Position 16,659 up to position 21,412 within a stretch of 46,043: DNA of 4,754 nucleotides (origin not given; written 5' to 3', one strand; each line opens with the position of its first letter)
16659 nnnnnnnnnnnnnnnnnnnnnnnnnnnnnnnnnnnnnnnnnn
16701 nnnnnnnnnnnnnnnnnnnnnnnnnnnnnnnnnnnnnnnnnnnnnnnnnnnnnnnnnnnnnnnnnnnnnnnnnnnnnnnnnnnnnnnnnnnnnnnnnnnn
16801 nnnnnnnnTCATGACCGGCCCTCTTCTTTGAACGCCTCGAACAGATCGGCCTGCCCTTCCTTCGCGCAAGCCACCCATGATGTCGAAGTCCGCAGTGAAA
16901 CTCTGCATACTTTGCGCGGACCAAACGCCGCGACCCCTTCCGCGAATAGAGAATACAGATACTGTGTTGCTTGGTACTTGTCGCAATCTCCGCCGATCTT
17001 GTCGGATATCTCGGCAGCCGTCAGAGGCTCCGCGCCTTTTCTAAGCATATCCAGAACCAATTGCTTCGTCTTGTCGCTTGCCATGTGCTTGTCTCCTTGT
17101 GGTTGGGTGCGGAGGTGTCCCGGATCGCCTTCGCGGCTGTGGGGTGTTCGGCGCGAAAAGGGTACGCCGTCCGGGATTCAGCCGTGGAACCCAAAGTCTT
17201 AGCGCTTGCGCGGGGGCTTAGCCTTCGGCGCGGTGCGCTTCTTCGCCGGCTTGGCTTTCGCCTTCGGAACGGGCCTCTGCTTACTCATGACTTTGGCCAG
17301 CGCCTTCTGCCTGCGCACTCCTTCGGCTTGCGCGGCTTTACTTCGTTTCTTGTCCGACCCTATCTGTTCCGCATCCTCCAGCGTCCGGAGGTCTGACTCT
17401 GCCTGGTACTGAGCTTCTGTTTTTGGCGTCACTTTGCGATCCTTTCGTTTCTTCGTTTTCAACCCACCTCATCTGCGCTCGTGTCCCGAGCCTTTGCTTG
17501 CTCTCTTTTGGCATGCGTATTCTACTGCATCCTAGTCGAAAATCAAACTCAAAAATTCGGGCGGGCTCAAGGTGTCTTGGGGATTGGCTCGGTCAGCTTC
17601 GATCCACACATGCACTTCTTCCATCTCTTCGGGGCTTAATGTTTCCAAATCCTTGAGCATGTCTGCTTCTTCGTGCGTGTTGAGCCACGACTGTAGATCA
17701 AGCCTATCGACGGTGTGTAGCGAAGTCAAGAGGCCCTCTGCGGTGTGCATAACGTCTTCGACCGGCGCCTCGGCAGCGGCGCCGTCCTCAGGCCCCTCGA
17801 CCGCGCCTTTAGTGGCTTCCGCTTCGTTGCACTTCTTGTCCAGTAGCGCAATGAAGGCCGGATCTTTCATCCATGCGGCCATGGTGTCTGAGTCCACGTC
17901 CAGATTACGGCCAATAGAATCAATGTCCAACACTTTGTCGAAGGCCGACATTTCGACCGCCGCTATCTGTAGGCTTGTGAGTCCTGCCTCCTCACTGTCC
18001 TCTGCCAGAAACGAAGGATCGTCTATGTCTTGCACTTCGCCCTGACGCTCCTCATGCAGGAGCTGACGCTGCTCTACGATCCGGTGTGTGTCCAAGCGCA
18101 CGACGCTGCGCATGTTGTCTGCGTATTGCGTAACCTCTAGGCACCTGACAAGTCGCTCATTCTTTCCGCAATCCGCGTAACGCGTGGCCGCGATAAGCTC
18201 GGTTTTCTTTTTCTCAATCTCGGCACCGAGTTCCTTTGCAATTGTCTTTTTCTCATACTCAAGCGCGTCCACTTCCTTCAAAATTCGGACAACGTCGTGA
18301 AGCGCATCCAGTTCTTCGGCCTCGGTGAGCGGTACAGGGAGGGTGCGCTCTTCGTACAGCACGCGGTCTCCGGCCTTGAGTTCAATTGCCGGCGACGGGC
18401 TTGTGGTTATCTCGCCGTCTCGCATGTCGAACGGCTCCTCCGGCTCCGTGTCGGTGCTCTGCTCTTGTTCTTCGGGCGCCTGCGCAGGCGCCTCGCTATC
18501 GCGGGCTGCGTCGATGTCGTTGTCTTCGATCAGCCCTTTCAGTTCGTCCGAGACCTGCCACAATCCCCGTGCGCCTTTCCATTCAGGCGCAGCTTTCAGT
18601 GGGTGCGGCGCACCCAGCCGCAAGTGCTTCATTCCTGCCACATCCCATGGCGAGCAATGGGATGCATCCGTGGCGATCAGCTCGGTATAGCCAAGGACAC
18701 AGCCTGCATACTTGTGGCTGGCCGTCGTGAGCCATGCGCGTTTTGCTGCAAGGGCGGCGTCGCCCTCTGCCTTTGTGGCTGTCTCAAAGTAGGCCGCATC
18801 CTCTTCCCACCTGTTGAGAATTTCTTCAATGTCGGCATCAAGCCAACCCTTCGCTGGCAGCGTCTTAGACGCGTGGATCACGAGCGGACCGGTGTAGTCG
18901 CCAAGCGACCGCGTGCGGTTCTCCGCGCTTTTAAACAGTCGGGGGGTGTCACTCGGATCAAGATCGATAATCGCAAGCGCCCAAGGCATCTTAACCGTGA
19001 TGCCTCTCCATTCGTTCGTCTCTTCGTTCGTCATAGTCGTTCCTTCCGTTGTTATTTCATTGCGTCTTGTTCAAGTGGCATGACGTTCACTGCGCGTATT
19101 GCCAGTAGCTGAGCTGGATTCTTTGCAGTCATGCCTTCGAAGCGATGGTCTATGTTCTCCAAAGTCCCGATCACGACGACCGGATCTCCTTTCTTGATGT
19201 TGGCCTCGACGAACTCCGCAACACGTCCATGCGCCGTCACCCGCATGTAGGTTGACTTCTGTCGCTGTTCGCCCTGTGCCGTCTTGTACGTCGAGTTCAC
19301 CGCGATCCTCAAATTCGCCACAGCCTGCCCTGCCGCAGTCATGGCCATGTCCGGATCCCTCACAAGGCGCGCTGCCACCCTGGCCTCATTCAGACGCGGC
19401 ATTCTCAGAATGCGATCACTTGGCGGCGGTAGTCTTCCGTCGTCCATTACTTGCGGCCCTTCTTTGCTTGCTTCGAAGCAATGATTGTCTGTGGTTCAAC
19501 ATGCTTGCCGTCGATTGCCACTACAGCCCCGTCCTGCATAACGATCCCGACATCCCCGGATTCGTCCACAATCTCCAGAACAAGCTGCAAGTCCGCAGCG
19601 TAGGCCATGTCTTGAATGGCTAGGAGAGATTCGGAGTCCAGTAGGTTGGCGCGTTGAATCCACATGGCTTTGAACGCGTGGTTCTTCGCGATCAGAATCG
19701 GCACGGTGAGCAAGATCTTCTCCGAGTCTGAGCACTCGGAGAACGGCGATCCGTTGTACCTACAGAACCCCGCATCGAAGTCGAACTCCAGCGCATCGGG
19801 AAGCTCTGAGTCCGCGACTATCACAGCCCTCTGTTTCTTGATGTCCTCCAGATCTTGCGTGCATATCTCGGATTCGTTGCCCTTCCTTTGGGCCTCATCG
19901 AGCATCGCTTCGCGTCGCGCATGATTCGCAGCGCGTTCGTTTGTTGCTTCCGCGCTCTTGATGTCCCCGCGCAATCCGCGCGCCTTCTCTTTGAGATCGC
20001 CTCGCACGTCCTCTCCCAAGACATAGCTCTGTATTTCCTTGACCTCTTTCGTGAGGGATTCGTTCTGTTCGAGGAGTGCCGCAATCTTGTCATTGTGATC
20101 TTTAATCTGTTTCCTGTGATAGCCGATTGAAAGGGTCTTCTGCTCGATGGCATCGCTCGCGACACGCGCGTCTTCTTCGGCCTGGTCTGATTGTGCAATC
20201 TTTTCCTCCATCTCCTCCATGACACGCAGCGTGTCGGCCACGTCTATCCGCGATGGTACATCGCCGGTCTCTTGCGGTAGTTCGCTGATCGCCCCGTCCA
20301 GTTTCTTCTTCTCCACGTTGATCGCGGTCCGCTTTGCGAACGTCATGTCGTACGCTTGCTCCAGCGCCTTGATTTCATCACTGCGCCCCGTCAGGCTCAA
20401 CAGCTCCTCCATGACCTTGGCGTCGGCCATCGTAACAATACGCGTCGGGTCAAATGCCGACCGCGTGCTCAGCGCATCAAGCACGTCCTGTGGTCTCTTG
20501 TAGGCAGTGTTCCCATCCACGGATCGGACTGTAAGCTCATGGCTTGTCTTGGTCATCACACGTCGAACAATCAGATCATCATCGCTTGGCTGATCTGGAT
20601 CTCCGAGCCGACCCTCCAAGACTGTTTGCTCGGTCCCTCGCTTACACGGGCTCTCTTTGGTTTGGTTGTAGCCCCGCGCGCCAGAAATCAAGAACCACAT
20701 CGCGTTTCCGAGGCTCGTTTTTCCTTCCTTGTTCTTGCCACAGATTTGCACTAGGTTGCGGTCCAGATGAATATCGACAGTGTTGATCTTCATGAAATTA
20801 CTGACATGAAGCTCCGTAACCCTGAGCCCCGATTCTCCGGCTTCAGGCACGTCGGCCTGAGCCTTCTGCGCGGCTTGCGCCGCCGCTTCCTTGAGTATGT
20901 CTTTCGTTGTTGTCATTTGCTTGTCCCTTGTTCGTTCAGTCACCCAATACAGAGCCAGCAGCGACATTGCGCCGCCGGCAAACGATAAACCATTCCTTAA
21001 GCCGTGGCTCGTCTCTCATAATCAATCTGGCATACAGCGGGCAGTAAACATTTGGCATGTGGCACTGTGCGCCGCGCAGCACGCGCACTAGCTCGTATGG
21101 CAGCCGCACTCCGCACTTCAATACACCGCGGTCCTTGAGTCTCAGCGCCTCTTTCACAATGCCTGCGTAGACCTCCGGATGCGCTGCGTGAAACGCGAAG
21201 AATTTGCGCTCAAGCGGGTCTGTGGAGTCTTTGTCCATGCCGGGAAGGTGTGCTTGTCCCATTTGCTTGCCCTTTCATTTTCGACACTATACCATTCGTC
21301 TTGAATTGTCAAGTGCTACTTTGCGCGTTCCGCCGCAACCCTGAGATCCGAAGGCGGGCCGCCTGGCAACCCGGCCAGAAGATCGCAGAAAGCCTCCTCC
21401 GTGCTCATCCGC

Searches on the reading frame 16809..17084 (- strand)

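Call 30: search_protein_families(library=phrogs, proteins=[window:16809-17084:-], max_evalue=0.001)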
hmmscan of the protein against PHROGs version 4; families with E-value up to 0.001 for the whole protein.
window:16809-17084:- (91 aa): 1 family
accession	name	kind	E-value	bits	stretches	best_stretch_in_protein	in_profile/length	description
phrog_1123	-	unknown function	0.00023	22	1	5-78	31-102/112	-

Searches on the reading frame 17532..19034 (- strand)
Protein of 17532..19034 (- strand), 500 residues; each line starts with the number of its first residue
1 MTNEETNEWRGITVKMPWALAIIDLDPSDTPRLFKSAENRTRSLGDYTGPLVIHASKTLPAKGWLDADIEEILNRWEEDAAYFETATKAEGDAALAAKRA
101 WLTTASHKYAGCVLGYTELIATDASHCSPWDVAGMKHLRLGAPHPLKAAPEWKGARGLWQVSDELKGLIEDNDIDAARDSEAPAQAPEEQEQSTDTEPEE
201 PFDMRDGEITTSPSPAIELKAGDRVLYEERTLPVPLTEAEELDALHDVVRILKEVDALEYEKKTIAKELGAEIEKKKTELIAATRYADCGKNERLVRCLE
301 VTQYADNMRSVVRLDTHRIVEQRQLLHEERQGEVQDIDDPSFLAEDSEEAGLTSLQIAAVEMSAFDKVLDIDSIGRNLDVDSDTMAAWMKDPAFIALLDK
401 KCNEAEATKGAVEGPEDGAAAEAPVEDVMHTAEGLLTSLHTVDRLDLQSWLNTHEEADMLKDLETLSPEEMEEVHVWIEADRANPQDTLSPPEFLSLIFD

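Call 9: search_protein_families(library=phrogs, proteins=[window:17532-19034:-], max_evalue=0.01)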
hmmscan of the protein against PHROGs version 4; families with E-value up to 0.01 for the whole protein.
window:17532-19034:- (500 aa): 1 family
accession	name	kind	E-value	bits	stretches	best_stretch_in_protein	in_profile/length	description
phrog_3193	-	unknown function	4e-17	63.6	1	12-187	88-235/269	-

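Call 10: search_protein_families(library=pfam, proteins=[window:17532-19034:-], max_evalue=0.01)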
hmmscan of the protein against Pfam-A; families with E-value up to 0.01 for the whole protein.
window:17532-19034:- (500 aa): 0 families

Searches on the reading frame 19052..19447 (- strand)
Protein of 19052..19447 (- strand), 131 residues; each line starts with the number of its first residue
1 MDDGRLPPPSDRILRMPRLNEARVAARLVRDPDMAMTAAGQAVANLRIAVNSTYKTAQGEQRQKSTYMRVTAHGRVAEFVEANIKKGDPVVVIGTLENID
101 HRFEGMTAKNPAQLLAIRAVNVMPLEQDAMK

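Call 9: search_protein_families(library=phrogs, proteins=[window:19052-19447:-], max_evalue=0.01)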
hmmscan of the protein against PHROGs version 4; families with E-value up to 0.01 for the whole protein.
window:19052-19447:- (131 aa): 2 families
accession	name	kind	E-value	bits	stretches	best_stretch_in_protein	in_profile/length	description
phrog_44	-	DNA, RNA and nucleotide metabolism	3e-18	67.5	1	19-97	87-165/271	single strand DNA binding protein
phrog_25370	-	unknown function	3.8e-06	27.5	1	20-63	3-46/48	-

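Call 10: search_protein_families(library=pfam, proteins=[window:19052-19447:-], max_evalue=0.01)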
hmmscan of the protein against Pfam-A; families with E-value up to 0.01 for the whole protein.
window:19052-19447:- (131 aa): 2 families
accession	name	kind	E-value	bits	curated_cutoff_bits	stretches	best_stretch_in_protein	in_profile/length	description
PF00436.31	SSB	-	1.5e-17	64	26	1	20-98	2-80/104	Single-strand binding protein family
PF22657.2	SSB_1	-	7.4e-05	23.3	27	1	20-98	1-77/91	Another single-strand binding protein family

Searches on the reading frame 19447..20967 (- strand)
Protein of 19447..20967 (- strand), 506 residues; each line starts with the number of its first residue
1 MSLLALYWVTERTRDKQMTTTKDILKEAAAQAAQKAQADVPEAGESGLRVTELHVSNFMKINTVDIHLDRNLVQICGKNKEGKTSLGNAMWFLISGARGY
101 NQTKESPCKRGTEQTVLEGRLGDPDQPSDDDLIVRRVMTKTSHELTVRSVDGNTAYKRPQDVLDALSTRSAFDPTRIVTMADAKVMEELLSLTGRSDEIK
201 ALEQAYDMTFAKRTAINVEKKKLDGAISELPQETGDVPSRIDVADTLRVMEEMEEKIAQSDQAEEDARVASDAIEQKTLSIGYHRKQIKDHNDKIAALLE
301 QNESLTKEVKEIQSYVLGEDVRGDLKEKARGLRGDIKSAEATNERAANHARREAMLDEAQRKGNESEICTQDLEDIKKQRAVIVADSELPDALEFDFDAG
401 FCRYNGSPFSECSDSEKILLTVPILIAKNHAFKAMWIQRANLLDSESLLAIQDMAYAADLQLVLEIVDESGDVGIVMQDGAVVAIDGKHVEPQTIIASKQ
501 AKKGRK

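Call 9: search_protein_families(library=phrogs, proteins=[window:19447-20967:-], max_evalue=0.01)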
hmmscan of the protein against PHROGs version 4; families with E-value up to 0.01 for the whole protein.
window:19447-20967:- (506 aa): 7 families
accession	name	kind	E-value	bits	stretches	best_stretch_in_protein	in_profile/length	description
phrog_1499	-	unknown function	1.6e-52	180.2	1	49-483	4-424/427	-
phrog_77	-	DNA, RNA and nucleotide metabolism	8.1e-08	32.2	1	22-96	262-346/967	SbcC-like subunit of palindrome specific endonuclease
phrog_25363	-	unknown function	0.00038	21.6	1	48-105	5-62/77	-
phrog_10445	-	unknown function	0.0008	19.7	1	50-94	5-48/296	-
phrog_3940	-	unknown function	0.0013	18.6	1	50-100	5-55/537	-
phrog_8323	-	unknown function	0.002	17.8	1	49-89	50-90/623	-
phrog_21388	-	DNA, RNA and nucleotide metabolism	0.0085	17.1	0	51-84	5-39/126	exonuclease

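Call 10: search_protein_families(library=pfam, proteins=[window:19447-20967:-], max_evalue=0.01)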
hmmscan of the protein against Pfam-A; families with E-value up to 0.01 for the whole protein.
window:19447-20967:- (506 aa): 3 families
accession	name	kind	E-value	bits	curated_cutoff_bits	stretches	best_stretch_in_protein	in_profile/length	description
PF13476.12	AAA_23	-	1.3e-09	39.4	27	1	52-310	1-201/201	AAA domain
PF13175.12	AAA_15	-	1.9e-08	34.8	32.1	1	51-314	4-258/374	AAA ATPase domain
PF02463.25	SMC_N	-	0.0016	18.4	40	1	50-95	2-49/220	RecF/RecN/SMC N terminal domain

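Call 56: find_homologous_proteins(query=window:19447-20916:-, max_evalue=1e-20)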
Query window:19447-20916:- (489 aa): 3 proteins with E <= 1e-20 among 8000 candidates.
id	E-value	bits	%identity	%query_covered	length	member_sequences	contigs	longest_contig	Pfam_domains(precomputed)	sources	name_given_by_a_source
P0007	0.0e+0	1054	100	100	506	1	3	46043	PF13175.13,PF13476.13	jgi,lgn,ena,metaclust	metaclust:\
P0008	4.1e-218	743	73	100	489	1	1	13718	PF13175.13,PF13476.13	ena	-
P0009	5.3e-30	123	29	92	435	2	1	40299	PF00005.34,PF13476.13,PF13555.13,PF02463.26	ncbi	-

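Call 57: find_encoding_contigs(protein=P0009, flank=8000, max_places=3)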
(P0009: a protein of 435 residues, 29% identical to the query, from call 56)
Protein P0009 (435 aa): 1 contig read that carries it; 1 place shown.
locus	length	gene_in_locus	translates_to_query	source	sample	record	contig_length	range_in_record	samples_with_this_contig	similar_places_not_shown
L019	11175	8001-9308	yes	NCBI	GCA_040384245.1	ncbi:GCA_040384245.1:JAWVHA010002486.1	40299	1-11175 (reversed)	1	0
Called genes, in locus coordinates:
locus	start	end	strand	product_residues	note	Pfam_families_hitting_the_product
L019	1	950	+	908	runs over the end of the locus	-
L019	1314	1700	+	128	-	-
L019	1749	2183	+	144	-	-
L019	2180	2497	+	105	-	-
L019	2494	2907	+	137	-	PF18925:DUF5675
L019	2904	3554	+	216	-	-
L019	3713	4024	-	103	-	-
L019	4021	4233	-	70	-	-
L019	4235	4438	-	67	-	-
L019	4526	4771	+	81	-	-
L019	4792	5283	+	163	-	-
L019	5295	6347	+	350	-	PF09588:YqaJ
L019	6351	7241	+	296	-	-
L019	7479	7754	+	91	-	-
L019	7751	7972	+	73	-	-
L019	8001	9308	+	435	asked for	PF02463:SMC_N, PF13476:AAA_23, PF13555:AAA_29 (weak), PF00005:ABC_tran (faint)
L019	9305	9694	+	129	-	-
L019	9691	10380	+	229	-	-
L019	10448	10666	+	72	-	-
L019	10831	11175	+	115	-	?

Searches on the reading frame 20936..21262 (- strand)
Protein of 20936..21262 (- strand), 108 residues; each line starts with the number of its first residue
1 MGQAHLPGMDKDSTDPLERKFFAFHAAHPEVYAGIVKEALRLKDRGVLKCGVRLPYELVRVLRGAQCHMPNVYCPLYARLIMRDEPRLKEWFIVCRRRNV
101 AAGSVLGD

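Call 9: search_protein_families(library=phrogs, proteins=[window:20936-21262:-], max_evalue=0.01)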
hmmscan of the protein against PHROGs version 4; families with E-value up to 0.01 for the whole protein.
window:20936-21262:- (108 aa): 1 family
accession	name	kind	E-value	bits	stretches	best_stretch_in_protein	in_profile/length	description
phrog_13625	-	unknown function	3.5e-13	50.5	1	17-94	4-86/94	-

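Call 10: search_protein_families(library=pfam, proteins=[window:20936-21262:-], max_evalue=0.01)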
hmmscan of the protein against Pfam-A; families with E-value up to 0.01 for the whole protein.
window:20936-21262:- (108 aa): 0 families

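Call 34: find_homologous_proteins(query=window:20936-21262:-)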
Query window:20936-21262:- (108 aa): 2 proteins with E <= 0.001 among 3 candidates.
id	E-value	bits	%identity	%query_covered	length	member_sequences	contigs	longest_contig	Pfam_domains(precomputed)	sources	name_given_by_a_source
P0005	1.4e-68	246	100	100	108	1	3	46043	-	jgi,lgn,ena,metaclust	metaclust:\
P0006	5.1e-57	209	84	100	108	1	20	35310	-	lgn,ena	-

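Call 35: find_encoding_contigs(protein=P0006, flank=10000, max_places=10)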
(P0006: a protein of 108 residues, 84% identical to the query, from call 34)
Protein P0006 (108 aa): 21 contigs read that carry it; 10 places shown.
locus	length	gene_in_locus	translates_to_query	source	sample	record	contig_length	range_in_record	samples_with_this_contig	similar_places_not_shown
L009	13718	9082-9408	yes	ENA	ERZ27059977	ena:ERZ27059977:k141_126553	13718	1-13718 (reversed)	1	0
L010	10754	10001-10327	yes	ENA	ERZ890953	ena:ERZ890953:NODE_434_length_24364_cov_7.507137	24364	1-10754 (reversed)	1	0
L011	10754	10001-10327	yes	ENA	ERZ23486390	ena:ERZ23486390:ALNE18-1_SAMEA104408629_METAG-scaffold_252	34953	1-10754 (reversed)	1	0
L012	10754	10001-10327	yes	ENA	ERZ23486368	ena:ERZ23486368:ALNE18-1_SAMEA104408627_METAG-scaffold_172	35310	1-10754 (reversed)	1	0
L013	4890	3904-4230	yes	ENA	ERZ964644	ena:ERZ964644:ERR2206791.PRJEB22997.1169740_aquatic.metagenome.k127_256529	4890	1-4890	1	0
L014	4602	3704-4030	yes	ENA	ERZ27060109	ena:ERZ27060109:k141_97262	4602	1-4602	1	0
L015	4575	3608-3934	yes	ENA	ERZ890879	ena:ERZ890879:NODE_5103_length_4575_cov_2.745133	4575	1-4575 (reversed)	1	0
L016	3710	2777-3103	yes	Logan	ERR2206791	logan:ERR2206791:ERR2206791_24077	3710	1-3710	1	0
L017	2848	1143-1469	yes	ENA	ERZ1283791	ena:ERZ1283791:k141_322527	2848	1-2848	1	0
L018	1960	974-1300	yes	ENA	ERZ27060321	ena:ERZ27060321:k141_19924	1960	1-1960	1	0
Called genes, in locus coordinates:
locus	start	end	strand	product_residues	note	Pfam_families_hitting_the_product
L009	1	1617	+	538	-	?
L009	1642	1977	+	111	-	-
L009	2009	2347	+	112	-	-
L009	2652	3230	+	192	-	PF18847:LPD29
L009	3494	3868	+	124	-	-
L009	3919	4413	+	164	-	-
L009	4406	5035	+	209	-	PF05869:Dam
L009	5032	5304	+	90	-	-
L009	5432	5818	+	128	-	PF00805:Pentapeptide (faint)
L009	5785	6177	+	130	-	-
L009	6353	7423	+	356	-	PF04404:ERF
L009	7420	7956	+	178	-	PF05866:RusA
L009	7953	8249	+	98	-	-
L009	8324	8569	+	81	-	-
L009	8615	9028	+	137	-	-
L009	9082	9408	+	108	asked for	-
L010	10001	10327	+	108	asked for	-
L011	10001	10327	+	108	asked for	-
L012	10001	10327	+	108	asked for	-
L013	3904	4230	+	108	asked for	-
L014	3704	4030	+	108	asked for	-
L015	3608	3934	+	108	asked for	-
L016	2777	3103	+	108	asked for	-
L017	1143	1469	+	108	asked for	-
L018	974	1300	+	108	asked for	-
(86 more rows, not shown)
